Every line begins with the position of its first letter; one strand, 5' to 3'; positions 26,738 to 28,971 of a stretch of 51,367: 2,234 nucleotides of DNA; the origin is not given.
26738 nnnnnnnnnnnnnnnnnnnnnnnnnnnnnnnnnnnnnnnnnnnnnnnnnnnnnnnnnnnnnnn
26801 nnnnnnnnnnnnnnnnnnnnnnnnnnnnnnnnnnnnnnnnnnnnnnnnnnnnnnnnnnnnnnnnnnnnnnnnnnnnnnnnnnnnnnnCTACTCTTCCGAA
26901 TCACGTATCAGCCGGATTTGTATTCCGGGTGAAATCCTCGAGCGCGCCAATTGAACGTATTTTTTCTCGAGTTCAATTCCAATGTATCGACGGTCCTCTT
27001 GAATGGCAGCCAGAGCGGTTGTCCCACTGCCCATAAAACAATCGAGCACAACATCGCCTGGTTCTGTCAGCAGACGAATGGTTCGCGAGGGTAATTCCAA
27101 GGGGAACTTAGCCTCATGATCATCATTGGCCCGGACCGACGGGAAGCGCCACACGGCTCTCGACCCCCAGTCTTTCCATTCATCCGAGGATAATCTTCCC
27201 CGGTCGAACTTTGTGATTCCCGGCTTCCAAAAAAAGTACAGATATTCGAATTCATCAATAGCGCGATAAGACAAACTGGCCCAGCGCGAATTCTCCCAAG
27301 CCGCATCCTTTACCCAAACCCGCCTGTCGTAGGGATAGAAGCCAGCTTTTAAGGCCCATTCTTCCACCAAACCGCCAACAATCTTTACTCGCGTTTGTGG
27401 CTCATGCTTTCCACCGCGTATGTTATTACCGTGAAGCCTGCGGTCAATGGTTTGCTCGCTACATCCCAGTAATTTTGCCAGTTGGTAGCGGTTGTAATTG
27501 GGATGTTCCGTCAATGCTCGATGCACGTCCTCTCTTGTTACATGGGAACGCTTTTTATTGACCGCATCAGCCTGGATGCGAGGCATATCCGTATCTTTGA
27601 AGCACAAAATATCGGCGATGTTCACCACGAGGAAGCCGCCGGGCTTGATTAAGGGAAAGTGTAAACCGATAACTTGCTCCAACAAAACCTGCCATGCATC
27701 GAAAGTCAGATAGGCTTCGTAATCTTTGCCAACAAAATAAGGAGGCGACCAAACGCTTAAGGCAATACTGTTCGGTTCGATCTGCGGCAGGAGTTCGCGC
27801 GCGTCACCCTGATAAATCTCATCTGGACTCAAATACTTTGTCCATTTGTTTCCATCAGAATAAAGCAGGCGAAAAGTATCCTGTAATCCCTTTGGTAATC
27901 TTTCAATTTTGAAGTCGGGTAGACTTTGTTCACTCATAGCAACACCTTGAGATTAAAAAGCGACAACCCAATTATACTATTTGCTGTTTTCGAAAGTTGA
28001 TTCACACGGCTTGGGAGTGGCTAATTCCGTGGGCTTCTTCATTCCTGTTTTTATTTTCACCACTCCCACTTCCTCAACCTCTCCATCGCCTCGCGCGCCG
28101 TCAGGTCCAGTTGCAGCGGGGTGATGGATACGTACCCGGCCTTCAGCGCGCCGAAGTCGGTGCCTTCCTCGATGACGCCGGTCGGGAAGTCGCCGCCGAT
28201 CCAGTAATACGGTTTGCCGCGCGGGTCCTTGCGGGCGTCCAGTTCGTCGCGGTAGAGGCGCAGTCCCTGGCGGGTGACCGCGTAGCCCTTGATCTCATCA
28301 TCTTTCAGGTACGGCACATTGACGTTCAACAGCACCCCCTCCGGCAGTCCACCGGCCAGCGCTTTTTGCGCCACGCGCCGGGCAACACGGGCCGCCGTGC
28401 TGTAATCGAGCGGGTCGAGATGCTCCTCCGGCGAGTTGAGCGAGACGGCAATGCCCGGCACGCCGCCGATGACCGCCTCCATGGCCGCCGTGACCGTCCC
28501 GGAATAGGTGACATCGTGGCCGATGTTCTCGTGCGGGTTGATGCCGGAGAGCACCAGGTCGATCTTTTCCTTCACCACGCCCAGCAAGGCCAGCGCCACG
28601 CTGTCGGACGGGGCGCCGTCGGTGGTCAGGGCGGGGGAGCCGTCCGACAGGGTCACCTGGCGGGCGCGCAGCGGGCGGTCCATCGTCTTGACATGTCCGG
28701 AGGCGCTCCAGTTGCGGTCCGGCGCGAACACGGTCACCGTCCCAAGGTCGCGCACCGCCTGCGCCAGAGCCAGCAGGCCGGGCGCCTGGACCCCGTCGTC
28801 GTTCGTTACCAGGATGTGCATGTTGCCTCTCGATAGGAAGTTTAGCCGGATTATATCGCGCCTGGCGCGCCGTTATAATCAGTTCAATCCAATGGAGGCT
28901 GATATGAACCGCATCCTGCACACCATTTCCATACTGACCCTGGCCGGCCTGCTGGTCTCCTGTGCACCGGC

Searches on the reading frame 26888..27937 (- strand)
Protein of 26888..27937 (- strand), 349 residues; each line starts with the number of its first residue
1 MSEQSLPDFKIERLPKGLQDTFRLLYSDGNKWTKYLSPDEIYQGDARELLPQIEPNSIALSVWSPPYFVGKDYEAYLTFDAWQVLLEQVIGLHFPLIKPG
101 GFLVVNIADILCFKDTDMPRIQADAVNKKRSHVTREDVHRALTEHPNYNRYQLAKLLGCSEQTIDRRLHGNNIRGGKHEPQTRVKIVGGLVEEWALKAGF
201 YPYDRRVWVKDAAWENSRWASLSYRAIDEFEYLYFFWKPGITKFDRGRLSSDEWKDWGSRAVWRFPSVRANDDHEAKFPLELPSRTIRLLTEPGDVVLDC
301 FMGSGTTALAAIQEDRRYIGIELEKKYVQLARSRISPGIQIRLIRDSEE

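Call 3: search_protein_families(library=pfam, proteins=[window:26888-27937:-], max_evalue=1)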
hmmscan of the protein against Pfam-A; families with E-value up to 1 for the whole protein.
window:26888-27937:- (349 aa): 8 families
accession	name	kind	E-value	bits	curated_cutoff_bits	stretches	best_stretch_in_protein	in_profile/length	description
PF01555.25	N6_N4_Mtase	-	6.9e-39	134.5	26.7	1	59-331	2-219/221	DNA methylase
PF13649.12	Methyltransf_25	-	0.0075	17.4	27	1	297-344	1-51/97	Methyltransferase domain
PF13847.12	Methyltransf_31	-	0.017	15.3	27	1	293-335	3-48/145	Methyltransferase domain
PF25213.1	HVO_A0261_N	-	0.019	15.3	35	1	133-170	11-47/86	HVO_A0261 N-terminal domain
PF13384.12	HTH_23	-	0.038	14.3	24.6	1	148-170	18-40/50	Homeodomain-like domain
PF08279.18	HTH_11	-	0.077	13.3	25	1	136-168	3-36/55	HTH domain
PF13936.12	HTH_38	-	0.096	12.9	27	1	148-171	21-44/44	Helix-turn-helix domain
PF04967.18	HTH_10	-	0.12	12.7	23.1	0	195-213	12-30/53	HTH DNA binding domain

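Call 4: search_protein_families(library=padloc, proteins=[window:26888-27937:-], max_evalue=1)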
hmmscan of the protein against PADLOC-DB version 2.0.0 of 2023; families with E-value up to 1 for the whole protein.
window:26888-27937:- (349 aa): 71 families (the best 25 are shown)
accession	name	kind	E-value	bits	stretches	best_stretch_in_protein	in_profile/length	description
PDLC03260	MTase_II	-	4e-150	497.6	1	34-335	5-307/349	Type II methyltransferase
PDLC03350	MTase_II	-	1.7e-36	124.2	2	197-336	146-296/312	Type II methyltransferase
PDLC03353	MTase_II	-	8.2e-35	118.6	2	186-335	93-250/260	Type II methyltransferase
PDLC03387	MTase_II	-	3.8e-32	109.6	1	36-337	9-277/289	Type II methyltransferase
PDLC03371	MTase_II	-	1.9e-30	104.3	2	199-336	111-253/260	Type II methyltransferase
PDLC03299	MTase_II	-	2.3e-26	91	2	261-336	179-258/296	Type II methyltransferase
PDLC03246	MTase_II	-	1.1e-19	68.8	2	256-331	288-362/376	Type II methyltransferase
PDLC03259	MTase_II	-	1.6e-19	68.1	2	229-334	145-254/423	Type II methyltransferase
PDLC03323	MTase_II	-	4.7e-19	66.7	2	273-332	232-291/330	Type II methyltransferase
PDLC03265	MTase_II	-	1.7e-18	65.2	2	261-335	253-328/333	Type II methyltransferase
PDLC03320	MTase_II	-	7.7e-18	62.6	2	272-336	211-275/289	Type II methyltransferase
PDLC03283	MTase_II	-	8.2e-17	59.5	1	246-336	184-272/352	Type II methyltransferase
PDLC03230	MTase_II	-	1.2e-16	58.9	2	246-334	190-281/360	Type II methyltransferase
PDLC03228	MTase_II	-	1.5e-16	58.9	2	271-336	141-206/227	Type II methyltransferase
PDLC03216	MTase_II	-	1.6e-15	55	2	271-336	191-256/364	Type II methyltransferase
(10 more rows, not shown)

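Call 5: search_protein_families(library=ncbifam, proteins=[window:26888-27937:-], max_evalue=1)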
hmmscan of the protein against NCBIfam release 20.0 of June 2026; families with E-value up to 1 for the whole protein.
window:26888-27937:- (349 aa): 7 families
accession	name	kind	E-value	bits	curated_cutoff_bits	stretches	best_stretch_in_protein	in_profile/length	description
NF008572.0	PRK11524.1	equivalog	7.1e-18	64.7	292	2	261-335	178-256/294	adenine-specific DNA-methyltransferase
NF050803.1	DnaMtaseCcrMCaul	equivalog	1.2e-13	50.7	830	1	271-336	183-248/350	adenine-specific DNA-methyltransferase CcrM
NF010253.0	PRK13699.1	subfamily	2.6e-12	46.9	244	1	270-335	140-205/226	DNA methyltransferase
NF043040.1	corrin_prot_MT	hypoth_equivalog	0.0061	16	180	1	287-336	35-84/216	corrinoid protein-associated methyltransferase CpaM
TIGR02329.1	propionate_PrpR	equivalog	0.1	11.2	499.2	1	122-169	480-525/526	propionate catabolism operon regulatory protein PrpR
NF011529.0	PRK14968.1-3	equivalog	0.14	11.6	162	1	289-334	30-75/198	putative methyltransferase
NF040538.1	methyl_ArsM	equivalog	0.24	10.5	500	1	292-335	60-106/356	arsinothricin biosynthesis methyltransferase ArsM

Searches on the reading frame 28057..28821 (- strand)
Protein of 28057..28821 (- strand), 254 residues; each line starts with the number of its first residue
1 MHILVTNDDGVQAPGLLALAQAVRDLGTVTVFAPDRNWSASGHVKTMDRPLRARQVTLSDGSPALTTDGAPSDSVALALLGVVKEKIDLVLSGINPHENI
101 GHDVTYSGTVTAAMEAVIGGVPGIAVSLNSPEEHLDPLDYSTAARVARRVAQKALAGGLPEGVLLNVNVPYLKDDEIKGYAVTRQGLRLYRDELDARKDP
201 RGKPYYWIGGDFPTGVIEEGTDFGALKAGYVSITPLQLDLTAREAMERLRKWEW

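Call 3: search_protein_families(library=pfam, proteins=[window:28057-28821:-], max_evalue=1)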
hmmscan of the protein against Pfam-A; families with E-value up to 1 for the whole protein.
window:28057-28821:- (254 aa): 1 family
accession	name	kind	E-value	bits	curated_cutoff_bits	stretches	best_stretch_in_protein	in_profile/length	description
PF01975.23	SurE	-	2.2e-57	194.4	22.1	1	3-191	1-188/189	Survival protein SurE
